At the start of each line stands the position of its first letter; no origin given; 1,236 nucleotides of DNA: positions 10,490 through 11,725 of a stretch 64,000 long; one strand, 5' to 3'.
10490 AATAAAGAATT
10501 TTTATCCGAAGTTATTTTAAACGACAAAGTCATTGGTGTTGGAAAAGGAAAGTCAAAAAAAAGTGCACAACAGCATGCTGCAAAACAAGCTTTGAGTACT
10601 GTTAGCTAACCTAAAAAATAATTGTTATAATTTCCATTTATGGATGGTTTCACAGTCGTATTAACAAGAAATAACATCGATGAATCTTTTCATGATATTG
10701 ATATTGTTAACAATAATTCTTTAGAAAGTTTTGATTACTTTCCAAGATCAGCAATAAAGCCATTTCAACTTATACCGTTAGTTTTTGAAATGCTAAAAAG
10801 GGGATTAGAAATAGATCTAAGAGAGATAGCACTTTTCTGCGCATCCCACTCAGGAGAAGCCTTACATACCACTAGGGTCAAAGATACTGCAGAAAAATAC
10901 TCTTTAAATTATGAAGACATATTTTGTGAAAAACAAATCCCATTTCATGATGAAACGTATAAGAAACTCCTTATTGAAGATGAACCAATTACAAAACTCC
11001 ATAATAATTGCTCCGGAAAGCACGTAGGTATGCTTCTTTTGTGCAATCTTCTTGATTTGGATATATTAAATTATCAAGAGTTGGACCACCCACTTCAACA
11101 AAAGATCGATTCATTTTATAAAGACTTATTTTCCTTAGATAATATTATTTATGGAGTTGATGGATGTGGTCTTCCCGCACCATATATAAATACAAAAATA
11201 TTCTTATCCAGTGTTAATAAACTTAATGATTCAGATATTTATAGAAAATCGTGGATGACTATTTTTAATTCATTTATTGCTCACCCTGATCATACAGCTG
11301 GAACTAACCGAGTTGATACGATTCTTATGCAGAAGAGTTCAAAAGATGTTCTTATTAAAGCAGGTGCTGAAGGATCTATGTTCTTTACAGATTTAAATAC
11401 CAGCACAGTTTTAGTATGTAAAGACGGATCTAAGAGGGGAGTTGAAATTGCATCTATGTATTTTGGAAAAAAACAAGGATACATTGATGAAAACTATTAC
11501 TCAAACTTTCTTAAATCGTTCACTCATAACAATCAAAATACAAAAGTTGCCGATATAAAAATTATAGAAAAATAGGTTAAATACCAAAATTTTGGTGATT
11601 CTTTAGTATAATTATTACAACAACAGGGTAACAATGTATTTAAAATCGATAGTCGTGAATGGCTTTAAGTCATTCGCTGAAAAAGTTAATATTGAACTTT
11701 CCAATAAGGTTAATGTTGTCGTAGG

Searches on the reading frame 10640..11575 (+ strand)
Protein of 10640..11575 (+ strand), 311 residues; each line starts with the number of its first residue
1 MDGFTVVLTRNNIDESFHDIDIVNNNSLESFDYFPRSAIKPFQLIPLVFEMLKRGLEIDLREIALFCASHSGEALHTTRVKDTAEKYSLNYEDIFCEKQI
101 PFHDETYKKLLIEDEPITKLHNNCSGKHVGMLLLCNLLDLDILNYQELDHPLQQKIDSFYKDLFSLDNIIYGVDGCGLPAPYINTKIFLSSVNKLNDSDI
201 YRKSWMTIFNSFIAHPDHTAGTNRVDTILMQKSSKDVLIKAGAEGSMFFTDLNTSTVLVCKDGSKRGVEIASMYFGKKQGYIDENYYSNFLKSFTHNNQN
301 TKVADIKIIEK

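Call 15: search_protein_families(library=ncbifam, proteins=[window:10640-11575:+], max_evalue=0.00001)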
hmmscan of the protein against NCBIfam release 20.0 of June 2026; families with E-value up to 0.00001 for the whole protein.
window:10640-11575:+ (311 aa): 0 families

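Call 61: search_protein_families(library=pfam, proteins=[window:10640-11575:+], max_evalue=0.01)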
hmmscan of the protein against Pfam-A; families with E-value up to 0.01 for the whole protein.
window:10640-11575:+ (311 aa): 1 family
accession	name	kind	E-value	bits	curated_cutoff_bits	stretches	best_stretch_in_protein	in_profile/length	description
PF06089.17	Asparaginase_II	-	9.8e-62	209.2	25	1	7-304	2-318/322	L-asparaginase II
